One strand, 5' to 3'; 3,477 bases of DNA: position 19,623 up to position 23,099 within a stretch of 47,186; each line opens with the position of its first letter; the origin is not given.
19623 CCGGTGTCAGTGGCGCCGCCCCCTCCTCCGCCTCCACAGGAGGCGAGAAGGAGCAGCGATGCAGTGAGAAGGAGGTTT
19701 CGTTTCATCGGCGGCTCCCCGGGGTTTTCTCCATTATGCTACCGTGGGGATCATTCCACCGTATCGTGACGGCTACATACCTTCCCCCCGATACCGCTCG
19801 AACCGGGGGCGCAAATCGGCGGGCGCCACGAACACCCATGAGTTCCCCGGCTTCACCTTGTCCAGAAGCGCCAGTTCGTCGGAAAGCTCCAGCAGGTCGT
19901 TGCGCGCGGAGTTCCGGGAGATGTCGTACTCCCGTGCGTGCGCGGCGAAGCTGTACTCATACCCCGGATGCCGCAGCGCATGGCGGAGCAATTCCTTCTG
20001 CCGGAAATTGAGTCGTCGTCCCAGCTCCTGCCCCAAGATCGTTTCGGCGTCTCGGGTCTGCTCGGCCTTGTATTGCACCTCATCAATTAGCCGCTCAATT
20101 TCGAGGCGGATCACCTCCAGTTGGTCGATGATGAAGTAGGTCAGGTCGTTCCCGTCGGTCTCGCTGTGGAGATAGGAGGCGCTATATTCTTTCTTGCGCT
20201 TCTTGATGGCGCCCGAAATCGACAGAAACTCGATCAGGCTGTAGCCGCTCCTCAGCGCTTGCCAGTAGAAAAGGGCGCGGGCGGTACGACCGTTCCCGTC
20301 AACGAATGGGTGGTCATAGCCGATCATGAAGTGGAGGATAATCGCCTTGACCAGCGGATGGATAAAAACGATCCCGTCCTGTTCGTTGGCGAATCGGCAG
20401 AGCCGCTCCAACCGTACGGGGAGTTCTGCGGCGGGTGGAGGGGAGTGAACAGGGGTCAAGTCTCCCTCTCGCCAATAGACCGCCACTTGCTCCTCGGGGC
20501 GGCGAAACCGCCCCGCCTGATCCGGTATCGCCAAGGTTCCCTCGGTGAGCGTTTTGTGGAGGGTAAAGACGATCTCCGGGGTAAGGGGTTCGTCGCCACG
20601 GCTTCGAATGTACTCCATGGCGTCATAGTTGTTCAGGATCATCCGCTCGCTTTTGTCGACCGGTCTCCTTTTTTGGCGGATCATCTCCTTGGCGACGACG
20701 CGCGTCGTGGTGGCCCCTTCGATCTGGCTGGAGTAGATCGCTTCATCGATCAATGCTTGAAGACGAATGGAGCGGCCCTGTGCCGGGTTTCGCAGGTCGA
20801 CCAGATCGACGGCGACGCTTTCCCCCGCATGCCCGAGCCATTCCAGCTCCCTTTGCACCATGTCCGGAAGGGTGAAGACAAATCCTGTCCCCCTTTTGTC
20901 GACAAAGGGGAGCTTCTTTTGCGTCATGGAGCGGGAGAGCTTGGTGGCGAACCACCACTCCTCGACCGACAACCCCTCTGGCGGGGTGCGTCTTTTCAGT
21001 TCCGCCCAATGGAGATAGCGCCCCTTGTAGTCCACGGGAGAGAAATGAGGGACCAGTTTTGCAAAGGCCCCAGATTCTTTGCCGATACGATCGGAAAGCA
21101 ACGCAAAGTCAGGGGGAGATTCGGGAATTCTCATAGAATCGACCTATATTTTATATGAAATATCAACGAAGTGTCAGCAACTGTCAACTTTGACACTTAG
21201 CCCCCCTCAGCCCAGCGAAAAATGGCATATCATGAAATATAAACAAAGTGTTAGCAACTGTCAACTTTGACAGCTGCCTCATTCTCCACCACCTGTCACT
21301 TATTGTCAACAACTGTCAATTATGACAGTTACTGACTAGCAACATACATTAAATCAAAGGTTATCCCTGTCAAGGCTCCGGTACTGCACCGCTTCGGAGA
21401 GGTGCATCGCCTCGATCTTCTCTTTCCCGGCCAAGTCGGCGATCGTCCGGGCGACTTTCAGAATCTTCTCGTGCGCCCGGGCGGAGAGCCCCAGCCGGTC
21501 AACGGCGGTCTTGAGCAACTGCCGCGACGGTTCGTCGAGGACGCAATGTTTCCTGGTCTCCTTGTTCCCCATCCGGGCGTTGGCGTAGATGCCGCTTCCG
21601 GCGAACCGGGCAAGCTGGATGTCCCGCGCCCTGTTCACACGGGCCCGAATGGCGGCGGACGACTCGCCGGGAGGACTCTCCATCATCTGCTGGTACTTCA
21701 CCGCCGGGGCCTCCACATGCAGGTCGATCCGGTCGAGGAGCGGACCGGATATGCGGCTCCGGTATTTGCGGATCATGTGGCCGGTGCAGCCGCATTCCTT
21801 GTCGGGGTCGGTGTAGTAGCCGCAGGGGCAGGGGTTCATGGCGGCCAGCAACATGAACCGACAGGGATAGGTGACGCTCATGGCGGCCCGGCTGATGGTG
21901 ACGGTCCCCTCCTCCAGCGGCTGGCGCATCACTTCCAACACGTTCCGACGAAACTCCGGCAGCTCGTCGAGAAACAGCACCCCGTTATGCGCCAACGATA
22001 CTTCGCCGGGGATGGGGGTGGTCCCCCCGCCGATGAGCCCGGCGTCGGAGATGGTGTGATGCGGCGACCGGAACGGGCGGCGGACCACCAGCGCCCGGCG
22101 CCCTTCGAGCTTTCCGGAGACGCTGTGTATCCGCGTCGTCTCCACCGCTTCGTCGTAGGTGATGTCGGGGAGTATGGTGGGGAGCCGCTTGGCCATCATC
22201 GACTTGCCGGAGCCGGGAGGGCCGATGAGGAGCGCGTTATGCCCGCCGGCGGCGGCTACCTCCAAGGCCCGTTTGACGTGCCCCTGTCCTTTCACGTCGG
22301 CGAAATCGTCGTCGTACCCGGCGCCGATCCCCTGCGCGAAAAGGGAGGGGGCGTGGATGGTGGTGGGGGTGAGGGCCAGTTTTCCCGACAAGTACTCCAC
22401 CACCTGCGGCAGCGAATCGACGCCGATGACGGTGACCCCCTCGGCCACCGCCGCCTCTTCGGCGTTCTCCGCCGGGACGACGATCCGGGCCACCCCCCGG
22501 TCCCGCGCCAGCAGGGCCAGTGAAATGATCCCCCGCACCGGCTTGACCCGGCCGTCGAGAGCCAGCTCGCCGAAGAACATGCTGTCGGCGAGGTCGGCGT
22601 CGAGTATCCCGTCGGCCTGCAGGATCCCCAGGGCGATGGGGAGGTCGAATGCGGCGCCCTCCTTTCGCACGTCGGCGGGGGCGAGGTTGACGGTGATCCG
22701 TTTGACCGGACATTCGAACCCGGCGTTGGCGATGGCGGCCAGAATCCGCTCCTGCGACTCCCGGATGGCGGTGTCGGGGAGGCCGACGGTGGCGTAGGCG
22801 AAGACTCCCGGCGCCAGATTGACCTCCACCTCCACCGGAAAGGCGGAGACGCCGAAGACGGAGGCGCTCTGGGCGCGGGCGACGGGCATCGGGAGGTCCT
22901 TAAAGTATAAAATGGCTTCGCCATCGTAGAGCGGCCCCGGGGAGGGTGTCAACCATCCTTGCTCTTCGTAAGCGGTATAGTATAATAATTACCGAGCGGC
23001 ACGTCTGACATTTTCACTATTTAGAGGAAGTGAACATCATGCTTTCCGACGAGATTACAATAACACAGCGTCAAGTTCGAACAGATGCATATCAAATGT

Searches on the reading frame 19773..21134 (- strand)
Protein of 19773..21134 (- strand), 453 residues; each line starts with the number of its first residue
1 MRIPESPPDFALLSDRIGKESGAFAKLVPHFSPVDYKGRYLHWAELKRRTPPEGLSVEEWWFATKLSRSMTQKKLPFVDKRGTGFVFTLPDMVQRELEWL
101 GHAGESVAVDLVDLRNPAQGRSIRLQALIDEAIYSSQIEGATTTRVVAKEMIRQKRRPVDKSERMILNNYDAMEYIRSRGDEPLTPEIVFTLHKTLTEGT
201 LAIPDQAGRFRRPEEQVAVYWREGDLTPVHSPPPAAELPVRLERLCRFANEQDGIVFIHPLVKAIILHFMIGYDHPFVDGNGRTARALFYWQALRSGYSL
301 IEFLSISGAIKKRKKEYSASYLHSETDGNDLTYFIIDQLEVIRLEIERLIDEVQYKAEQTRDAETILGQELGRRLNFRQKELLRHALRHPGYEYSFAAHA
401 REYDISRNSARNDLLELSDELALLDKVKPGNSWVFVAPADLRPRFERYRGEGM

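Call 4: search_protein_families(library=pfam, proteins=[window:19773-21134:-], max_evalue=1)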
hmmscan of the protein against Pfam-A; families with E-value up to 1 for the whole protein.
window:19773-21134:- (453 aa): 3 families
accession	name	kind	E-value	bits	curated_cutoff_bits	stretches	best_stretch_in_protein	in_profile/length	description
PF02661.23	Fic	-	4.2e-17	63.2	24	1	183-292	1-92/93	Fic/DOC family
PF13784.11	Fic_N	-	0.0084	16.6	26.7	1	128-175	32-79/82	Fic/DOC family N-terminal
PF13776.11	DUF4172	-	0.22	12.3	25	1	120-142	44-66/82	Domain of unknown function (DUF4172)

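Call 5: search_protein_families(library=padloc, proteins=[window:19773-21134:-], max_evalue=1)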
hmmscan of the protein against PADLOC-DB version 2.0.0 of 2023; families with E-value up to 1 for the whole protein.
window:19773-21134:- (453 aa): 9 families
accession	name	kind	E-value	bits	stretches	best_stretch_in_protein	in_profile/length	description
PDLC03963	SoFic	-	6.7e-41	138.8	1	127-435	56-349/361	-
PDLC04966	PDC-S24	-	2e-12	44.7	1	175-319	222-363/497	-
PDLC04836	PDC-S04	-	9e-09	32.8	1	143-298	46-192/244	-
PDLC04837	PDC-S04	-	2.8e-07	28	1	132-309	29-196/234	-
PDLC04839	PDC-S04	-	5.1e-07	27.6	1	274-320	140-182/205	-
PDLC04840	PDC-S04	-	8.7e-07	26.9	1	129-298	13-179/227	-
PDLC04838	PDC-S04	-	9.6e-05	20.3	1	274-300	143-169/209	-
PDLC04963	PDC-S23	-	0.0024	15.4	1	264-290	232-258/312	-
PDLC04965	PDC-S23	-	0.0082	13.6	1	263-292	248-277/327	-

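Call 6: search_protein_families(library=ncbifam, proteins=[window:19773-21134:-], max_evalue=1)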
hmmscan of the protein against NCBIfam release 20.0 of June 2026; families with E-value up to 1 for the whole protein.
window:19773-21134:- (453 aa): 3 families
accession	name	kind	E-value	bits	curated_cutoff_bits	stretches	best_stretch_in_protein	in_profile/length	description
NF046030.1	ProtAdlyltaseSoFic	equivalog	2.2e-09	36.8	550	1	131-438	59-349/361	protein adenylyltransferase Fic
TIGR02613.1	mob_myst_B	hypoth_equivalog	0.00046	20.1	124.4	1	262-289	110-137/186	mobile mystery protein B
NF041381.1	XopAC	subfamily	0.0006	18.6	450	1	181-297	301-415/451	XopAC/AvrAC family type III secretion system effector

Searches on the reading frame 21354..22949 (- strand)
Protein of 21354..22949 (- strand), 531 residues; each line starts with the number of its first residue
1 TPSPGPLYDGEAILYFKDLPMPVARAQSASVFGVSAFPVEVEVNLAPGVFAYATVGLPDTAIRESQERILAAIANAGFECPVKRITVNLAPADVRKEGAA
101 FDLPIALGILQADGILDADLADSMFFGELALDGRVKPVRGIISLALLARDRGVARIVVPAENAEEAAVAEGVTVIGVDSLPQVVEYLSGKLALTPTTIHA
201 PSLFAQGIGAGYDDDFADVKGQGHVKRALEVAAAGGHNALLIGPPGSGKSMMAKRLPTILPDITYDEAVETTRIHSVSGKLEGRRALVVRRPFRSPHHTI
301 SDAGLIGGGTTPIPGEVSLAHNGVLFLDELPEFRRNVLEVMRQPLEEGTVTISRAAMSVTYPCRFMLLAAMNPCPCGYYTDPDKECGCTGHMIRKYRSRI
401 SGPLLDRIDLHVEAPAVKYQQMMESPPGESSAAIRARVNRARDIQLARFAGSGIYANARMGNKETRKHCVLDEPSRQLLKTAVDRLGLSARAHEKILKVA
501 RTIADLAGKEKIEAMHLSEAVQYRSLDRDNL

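Call 28: find_related_loci(query=window:21354-22949:-, collection=genome_contigs, flank=6000)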
Query window:21354-22949:- (531 aa) in genome_contigs; peptide patterns used: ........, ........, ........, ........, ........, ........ (x = any residue, [..] = any of these).
71 stretches matched a pattern; 5 encode a relative of the query (tblastn E <= 1e-3); 5 distinct loci.
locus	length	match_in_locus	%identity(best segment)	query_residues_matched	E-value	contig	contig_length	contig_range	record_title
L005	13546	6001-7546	56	10-529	0e+0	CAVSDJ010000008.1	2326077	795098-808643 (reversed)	MAG: Blastocatellia bacterium isolate MFD01916.bin.3.112 genome assembly, contig: contig_6494, whole genome shotgun sequ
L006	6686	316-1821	51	24-528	9e-174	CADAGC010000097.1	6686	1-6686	MAG: uncultured Ruminococcus sp. isolate RUG13257 genome assembly, contig: RUG13257_asm_97, whole genome shotgun sequenc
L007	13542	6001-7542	48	28-528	4e-149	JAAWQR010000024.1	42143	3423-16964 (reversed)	MAG: Clostridiales bacterium isolate ABMPRH_105_1 SL341404_scaffold_2771, whole genome shotgun sequence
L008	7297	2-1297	53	112-528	2e-138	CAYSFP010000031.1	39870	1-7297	MAG TPA_asm: uncultured Planctomycetaceae bacterium isolate SRP344714_co2_105 genome assembly, contig: NODE_2369_length_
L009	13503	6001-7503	53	24-528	3e-164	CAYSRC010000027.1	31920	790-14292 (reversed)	MAG TPA_asm: uncultured Oscillospiraceae bacterium isolate SRP287540_co2_247 genome assembly, contig: NODE_1402_length_3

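Call 75: find_homologous_proteins(query=window:21357-22889:-, max_evalue=1e-50)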
Query window:21357-22889:- (511 aa): 8000 proteins with E <= 1e-50 among 8000 candidates; the best 120 are listed.
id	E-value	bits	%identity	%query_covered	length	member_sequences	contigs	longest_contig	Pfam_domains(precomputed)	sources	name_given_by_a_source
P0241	0.0e+0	1126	100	100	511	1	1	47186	PF13335.13,PF00493.30,PF07728.21,PF01078.28,PF13541.13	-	-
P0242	1.2e-297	1006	89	100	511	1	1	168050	PF00158.33,PF13335.13,PF00493.30,PF07728.21,PF01078.28,PF13541.13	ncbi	-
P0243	9.5e-235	798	69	100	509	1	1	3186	PF13335.13,PF00493.30,PF07728.21,PF01078.28,PF13541.13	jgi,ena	-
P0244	3.8e-232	790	68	100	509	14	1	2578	PF13335.13,PF00493.30,PF07728.21,PF01078.28,PF13541.13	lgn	-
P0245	1.6e-231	788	68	100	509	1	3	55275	PF13335.13,PF05362.20,PF00493.30,PF07728.21,PF01078.28,PF13541.13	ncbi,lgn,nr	ncbi:MAG: YifB family Mg chelatase-like AAA ATPase [Nitrospinae bacterium]|nr:YifB family Mg chelata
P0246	4.5e-230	783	68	100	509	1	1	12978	PF13335.13,PF00493.30,PF07728.21,PF01078.28,PF13541.13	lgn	-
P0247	1.0e-229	782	67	100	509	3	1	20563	PF13335.13,PF05362.20,PF00493.30,PF07728.21,PF01078.28,PF13541.13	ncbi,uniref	ncbi:MG(2+) CHELATASE FAMILY PROTEIN / ComM-related protein [hydrothermal vent metagenome]|uniref:MG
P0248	6.2e-229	779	68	100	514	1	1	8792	PF13335.13,PF00493.30,PF07728.21,PF01078.28,PF13541.13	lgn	-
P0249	8.3e-229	779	67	100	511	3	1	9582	PF13335.13,PF00493.30,PF07728.21,PF01078.28,PF13541.13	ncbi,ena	-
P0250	3.3e-228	777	70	100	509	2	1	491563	PF13335.13,PF05362.20,PF00493.30,PF07728.21,PF01078.28,PF13541.13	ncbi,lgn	ncbi:MAG: YifB family Mg chelatase-like AAA ATPase [Candidatus Nitrospinota bacterium M3_3B_026]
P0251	3.8e-228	776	67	100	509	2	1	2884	PF13335.13,PF05362.20,PF00493.30,PF07728.21,PF01078.28,PF13541.13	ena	-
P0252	6.7e-228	776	68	100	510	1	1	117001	PF13335.13,PF00493.30,PF07728.21,PF01078.28,PF13541.13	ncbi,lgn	-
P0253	3.0e-227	773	67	100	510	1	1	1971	PF13335.13,PF00493.30,PF07728.21,PF01078.28,PF13541.13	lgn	-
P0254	5.4e-227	773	67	100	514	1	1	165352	PF13335.13,PF05362.20,PF00493.30,PF07728.21,PF01078.28,PF13541.13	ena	-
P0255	5.5e-227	773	67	100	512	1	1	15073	PF13335.13,PF00493.30,PF07728.21,PF01078.28,PF13541.13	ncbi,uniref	ncbi:MG(2+) CHELATASE FAMILY PROTEIN / ComM-related protein [hydrothermal vent metagenome]|uniref:MG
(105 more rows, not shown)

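Call 76: find_encoding_contigs(protein=P0242, flank=8000, max_places=2)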
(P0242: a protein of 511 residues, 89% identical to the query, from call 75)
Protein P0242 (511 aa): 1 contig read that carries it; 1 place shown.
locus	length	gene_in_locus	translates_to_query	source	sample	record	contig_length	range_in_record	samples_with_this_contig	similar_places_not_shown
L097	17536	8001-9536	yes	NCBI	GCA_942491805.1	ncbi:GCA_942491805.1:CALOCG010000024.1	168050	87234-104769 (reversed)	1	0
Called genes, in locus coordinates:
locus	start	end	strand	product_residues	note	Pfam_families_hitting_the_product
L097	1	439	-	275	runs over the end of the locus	PF00899:ThiF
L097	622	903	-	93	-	PF02597:ThiS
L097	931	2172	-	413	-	PF05810:NinF, PF00291:PALP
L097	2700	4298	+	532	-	PF02120:Flg_hook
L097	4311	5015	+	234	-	PF03963:FlgD, PF13861:FLgD_tudor, PF13860:FlgD_ig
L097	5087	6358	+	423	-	PF00460:Flg_bb_rod, PF22692:LlgE_F_G_D1, PF07559:FlgE_D2, PF06429:Flg_bbr_C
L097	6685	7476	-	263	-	PF08543:Phos_pyr_kin, PF00294:PfkB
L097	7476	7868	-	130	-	-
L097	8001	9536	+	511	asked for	PF13541:ChlI, PF00158:Sigma54_activat (faint), PF01078:Mg_chelatase, PF07728:AAA_5 (weak), PF00493:MCM (weak), PF13335:Mg_chelatase_C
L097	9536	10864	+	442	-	PF01734:Patatin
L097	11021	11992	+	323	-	-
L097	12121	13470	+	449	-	PF02661:Fic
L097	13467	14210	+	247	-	-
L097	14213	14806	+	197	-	-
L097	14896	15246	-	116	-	-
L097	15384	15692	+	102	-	PF00829:Ribosomal_L21p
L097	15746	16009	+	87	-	PF01016:Ribosomal_L27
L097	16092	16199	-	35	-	-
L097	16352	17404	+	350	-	PF01018:GTP1_OBG, PF01926:MMR_HSR1, PF02421:FeoB_N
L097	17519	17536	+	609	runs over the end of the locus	PF01512:Complex1_51K, PF10531:SLBB, PF10589:NADH_4Fe-4S, PF00037:Fer4 (weak), PF12838:Fer4_7 (weak), PF13187:Fer4_9 (weak)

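Call 89: search_protein_families(library=padloc, proteins=[L097:9536-10861:+, L097:11021-11989:+, L097:12121-13467:+, L097:13467-14207:+], max_evalue=0.001)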
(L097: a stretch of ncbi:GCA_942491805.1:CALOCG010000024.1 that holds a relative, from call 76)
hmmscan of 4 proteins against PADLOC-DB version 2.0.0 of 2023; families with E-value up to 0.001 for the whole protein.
L097:9536-10861:+ (442 aa): 1 family
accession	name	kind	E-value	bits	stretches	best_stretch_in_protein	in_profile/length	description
PDLC00758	Effector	-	9.1e-05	19.9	1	107-231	70-177/331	Phospholipase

L097:11021-11989:+ (323 aa): 0 families

L097:12121-13467:+ (449 aa): 10 families
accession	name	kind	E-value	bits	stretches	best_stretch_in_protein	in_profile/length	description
PDLC03963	SoFic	-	2.1e-39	133.9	1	103-433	39-350/361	-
PDLC04966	PDC-S24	-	3.6e-11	40.6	1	171-285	223-333/497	-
PDLC04836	PDC-S04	-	1.1e-09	35.9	1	130-293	33-192/244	-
PDLC04840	PDC-S04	-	7.1e-09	33.7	1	115-293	4-179/227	-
PDLC04837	PDC-S04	-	1e-07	29.5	1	121-292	23-187/234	-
PDLC04839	PDC-S04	-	7.8e-07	27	1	269-330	140-198/205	-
PDLC04838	PDC-S04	-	9.2e-05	20.3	1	269-295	143-169/209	-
PDLC04848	PDC-S05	-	0.00028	18.6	0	262-291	216-245/291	-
PDLC04963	PDC-S23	-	0.00069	17.1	0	262-293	236-265/312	-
PDLC04965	PDC-S23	-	0.00099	16.6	0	262-293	252-283/327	-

L097:13467-14207:+ (247 aa): 0 families
